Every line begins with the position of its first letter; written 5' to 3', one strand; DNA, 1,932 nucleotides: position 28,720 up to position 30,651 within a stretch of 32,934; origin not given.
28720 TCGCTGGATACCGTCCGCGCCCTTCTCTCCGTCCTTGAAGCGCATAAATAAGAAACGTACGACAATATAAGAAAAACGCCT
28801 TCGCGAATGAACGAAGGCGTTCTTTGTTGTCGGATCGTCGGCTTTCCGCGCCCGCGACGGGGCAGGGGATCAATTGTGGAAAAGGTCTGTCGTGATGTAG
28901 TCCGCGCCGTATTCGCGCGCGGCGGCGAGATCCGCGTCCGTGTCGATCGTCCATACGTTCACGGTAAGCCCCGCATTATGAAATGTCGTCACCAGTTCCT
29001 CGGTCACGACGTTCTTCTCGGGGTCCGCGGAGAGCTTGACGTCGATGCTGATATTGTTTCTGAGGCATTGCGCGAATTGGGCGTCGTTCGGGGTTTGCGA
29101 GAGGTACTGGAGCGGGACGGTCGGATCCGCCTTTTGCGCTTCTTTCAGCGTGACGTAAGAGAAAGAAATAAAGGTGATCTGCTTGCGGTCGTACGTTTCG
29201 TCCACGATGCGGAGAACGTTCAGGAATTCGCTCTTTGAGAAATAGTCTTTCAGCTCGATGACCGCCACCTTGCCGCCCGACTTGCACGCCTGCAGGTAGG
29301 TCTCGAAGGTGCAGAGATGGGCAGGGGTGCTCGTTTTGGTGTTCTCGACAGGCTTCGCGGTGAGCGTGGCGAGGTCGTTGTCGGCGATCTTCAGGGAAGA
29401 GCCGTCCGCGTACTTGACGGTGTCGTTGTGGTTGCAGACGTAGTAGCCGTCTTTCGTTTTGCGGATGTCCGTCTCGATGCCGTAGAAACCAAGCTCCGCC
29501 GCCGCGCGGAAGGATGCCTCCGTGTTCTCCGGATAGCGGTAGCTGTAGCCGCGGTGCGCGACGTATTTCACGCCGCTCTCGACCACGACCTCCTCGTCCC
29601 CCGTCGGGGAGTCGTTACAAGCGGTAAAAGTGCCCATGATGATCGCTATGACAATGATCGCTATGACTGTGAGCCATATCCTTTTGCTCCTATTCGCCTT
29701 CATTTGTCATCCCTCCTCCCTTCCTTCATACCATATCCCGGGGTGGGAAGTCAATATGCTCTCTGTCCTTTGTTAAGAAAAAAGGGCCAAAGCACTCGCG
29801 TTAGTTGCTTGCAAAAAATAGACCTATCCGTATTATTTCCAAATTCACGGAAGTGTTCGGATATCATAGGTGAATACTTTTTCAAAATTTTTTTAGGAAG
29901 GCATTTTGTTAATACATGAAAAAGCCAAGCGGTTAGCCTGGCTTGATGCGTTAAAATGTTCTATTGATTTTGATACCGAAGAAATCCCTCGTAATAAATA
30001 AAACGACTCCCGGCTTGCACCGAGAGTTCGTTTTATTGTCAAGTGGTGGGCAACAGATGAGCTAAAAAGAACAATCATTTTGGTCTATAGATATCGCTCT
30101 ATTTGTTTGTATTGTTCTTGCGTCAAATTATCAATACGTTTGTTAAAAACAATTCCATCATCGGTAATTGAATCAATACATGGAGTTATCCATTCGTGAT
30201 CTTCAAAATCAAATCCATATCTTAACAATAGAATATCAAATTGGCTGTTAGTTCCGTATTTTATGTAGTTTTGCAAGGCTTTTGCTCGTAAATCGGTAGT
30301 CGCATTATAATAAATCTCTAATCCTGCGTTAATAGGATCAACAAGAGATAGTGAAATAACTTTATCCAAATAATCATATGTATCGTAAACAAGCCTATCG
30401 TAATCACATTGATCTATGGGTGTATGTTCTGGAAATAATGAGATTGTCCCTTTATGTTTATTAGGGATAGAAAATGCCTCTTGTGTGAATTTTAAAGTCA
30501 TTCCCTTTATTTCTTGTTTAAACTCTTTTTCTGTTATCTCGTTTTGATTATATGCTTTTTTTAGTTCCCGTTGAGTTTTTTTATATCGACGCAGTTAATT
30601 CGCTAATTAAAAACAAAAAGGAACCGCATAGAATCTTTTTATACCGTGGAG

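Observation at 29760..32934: Low-GC island with an FRG-domain gene tightly followed by an AIPR-like gene: candidate uncharacterised anti-phage module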

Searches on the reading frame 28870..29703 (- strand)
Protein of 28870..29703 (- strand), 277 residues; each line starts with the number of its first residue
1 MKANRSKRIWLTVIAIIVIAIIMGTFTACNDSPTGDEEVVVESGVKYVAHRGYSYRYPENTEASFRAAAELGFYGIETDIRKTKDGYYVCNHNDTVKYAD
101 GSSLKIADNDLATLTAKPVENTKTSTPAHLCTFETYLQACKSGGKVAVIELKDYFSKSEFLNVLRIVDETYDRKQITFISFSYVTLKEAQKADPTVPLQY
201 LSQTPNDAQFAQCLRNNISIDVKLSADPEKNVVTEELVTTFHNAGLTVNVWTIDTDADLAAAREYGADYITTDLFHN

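Call 7: search_protein_families(library=pfam, proteins=[window:28873-29703:-], max_evalue=1)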
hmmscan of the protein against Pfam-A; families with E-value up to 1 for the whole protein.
window:28873-29703:- (277 aa): 5 families
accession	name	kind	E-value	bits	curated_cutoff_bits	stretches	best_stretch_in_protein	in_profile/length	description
PF03009.23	GDPD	-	5.1e-33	115.6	23.6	1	50-273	1-240/244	Glycerophosphoryl diester phosphodiesterase family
PF13653.12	GDPD_2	-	2.8e-07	31.2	27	1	248-273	2-27/30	Glycerophosphoryl diester phosphodiesterase family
PF03548.22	LolA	-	0.062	13.5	23.6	1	99-154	51-112/165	Outer membrane lipoprotein carrier protein LolA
PF05781.17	MRVI1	-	0.14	11.3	27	1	6-28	472-494/533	MRVI1 protein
PF00563.25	EAL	-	0.24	11.2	31.3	1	224-270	182-228/236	EAL domain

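Call 60: find_encoding_contigs(protein=window:28870-29703:-, flank=8000, max_places=8)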
Protein window:28870-29703:- (277 aa): 3 contigs read that carry it; 2 places shown.
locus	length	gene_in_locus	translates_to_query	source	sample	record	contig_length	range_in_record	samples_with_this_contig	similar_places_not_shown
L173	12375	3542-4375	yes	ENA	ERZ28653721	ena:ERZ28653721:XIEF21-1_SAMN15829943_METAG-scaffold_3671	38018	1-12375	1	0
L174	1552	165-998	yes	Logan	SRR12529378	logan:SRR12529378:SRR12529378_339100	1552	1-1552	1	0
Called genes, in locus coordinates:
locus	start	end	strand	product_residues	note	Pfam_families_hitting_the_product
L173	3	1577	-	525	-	?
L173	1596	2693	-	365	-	PF08867:FRG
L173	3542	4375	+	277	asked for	PF03009:GDPD, PF13653:GDPD_2 (weak)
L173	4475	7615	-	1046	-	PF25596:CPSase_L_D1, PF02786:CPSase_L_D2, PF02787:CPSase_L_D3, PF25596:CPSase_L_D1, PF02222:ATP-grasp, PF02655:ATP-grasp_3, PF02786:CPSase_L_D2, PF07478:Dala_Dala_lig_C, +7 more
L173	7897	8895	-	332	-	PF02729:OTCace_N, PF00185:OTCace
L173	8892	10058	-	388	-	PF00202:Aminotran_3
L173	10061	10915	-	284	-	PF00696:AA_kinase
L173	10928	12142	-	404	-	PF01960:ArgJ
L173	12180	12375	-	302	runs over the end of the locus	PF01118:Semialdhyde_dh (weak), PF22698:Semialdhyde_dhC_1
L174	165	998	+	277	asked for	PF03009:GDPD, PF13653:GDPD_2 (weak)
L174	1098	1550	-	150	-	?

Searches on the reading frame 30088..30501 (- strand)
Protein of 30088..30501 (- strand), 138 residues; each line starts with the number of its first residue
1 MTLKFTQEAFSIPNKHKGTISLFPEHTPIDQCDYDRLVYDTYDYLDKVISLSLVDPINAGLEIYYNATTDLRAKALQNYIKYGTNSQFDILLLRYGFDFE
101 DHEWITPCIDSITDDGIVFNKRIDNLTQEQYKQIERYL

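Call 7: search_protein_families(library=pfam, proteins=[window:30088-30501:-], max_evalue=1)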
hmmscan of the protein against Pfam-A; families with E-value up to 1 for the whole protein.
window:30088-30501:- (138 aa): 0 families

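Call 8: search_protein_families(library=padloc, proteins=[window:30088-30501:-], max_evalue=1)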
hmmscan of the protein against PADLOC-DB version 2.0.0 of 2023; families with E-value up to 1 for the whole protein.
window:30088-30501:- (138 aa): 1 family
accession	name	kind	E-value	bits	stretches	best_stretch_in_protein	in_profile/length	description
PDLC00190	HamB1|HamB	-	0.0016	14.9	1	37-107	751-822/866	DEAD-box helicase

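Call 9: search_protein_families(library=ncbifam, proteins=[window:30088-30501:-], max_evalue=1)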
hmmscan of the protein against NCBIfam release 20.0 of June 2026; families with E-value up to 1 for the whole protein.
window:30088-30501:- (138 aa): 0 families

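Call 70: search_protein_families(library=phrogs, proteins=[window:30088-30501:-], max_evalue=0.01)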
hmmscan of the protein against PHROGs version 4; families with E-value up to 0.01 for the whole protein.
window:30088-30501:- (138 aa): 0 families

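Call 71: find_homologous_proteins(query=window:30088-30501:-, max_evalue=0.001)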
Query window:30088-30501:- (138 aa): 18 proteins with E <= 0.001 among 21 candidates.
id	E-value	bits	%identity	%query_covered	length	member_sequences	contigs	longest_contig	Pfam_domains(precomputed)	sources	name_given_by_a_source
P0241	1.6e-88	312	100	100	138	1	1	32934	-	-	-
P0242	2.0e-35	140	69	68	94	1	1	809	-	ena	-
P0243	2.8e-33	133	49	99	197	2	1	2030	-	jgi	-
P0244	7.3e-33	131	49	100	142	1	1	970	-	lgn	-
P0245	7.7e-33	131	50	98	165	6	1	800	-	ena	-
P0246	1.1e-31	128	49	98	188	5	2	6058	-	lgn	-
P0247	1.1e-29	121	48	98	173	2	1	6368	-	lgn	-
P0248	1.1e-29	121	51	85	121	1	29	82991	-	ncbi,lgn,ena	-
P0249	7.4e-28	115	51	75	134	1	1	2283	-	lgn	-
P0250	1.3e-27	114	49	85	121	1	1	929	-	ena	-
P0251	1.2e-26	111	45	92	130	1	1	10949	-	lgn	-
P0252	2.5e-26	110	48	81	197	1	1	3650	-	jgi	jgi:hypothetical protein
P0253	5.3e-26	109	43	100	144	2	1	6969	-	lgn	-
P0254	1.2e-25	108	47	93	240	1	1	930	-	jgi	jgi:hypothetical protein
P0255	1.6e-24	104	69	52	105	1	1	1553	-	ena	-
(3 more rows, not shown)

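Call 81: find_encoding_contigs(protein=P0248, flank=6000, max_places=4)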
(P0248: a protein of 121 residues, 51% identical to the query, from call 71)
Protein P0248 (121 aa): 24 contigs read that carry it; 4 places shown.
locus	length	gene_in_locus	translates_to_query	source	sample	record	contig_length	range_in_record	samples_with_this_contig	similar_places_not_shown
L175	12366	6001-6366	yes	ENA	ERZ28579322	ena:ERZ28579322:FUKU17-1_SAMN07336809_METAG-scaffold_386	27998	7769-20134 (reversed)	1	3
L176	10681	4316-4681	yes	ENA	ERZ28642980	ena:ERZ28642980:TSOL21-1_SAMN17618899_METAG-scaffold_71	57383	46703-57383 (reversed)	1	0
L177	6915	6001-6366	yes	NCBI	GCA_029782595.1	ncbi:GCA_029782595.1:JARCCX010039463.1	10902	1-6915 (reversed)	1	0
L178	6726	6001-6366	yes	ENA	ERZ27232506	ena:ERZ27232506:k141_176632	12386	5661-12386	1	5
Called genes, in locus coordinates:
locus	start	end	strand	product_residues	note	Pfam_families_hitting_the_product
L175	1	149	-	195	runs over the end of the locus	PF00239:Resolvase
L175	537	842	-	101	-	-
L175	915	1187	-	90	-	-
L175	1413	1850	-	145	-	-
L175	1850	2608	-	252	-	-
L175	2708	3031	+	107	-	PF13560:HTH_31 (weak), PF12844:HTH_19, PF13443:HTH_26 (weak), PF01381:HTH_3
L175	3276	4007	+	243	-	-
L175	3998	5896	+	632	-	PF00270:DEAD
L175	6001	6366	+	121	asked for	-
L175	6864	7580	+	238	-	-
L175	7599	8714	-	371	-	PF14659:Phage_int_SAM_3, PF22022:Phage_int_M (faint), PF00589:Phage_integrase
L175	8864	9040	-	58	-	PF12728:HTH_17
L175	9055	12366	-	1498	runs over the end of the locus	PF04851:ResIII (weak)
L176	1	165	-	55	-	?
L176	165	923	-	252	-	-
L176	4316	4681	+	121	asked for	-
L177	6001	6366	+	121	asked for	-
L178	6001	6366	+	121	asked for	-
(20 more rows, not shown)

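Call 82: search_protein_families(library=padloc, proteins=[L175:3276-4004:+, L175:3998-5893:+, L175:6001-6363:+, L175:6864-7577:+, L175:1853-2608:-], max_evalue=0.01)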
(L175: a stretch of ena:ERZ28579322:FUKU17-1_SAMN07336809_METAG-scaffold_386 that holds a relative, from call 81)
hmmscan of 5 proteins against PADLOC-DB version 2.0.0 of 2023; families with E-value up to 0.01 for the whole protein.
L175:3276-4004:+ (243 aa): 0 families

L175:3998-5893:+ (632 aa): 24 families
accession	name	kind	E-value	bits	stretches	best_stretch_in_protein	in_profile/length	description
PDLC00190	HamB1|HamB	-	7.5e-46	155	1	70-477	120-536/866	DEAD-box helicase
PDLC00176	HamB1|HamB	-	2.6e-43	146.2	1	82-492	129-546/845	DEAD-box helicase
PDLC00185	HamB1|HamB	-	1.7e-41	140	2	82-249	135-303/871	DEAD-box helicase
PDLC00186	HamB1|HamB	-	2.4e-39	133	2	84-267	140-333/864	DEAD-box helicase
PDLC00187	HamB1|HamB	-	6.8e-35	118.6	2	81-258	131-313/851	DEAD-box helicase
PDLC00200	HamB2|HamB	-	9.6e-30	101.3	2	91-250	147-316/865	DEAD-box helicase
PDLC00177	HamB1|HamB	-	3.1e-29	99.8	1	86-447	135-520/841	DEAD-box helicase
PDLC00199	HamB2|HamB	-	4.7e-26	89.1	2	81-248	124-302/841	DEAD-box helicase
PDLC00184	HamB1|HamB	-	1.8e-25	87.2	1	85-506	110-511/738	DEAD-box helicase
PDLC00194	HamB1|HamB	-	1.1e-22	77.8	2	368-549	555-741/995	DEAD-box helicase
PDLC00188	HamB1|HamB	-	4.6e-22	76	2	328-448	527-645/1037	DEAD-box helicase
PDLC00178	HamB1|HamB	-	8e-20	68.4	2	344-450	551-648/830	DEAD-box helicase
PDLC00180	HamB1|HamB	-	6.8e-19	65.9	1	75-465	85-438/709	DEAD-box helicase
PDLC00181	HamB1|HamB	-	2.6e-18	63.4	2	359-536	408-583/836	DEAD-box helicase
PDLC00201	HamB2|HamB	-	1e-17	61.8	1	53-448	63-427/721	DEAD-box helicase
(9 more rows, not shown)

L175:6001-6363:+ (121 aa): 2 families
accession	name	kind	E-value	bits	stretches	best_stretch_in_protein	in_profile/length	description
PDLC00190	HamB1|HamB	-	2.9e-06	24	1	13-107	748-846/866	DEAD-box helicase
PDLC00176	HamB1|HamB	-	0.0017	14.5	1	14-77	733-797/845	DEAD-box helicase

L175:6864-7577:+ (238 aa): 0 families

L175:1853-2608:- (252 aa): 1 family
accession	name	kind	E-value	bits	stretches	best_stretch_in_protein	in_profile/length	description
PDLC00910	OGG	-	1.5e-06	26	1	38-227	39-203/215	OGG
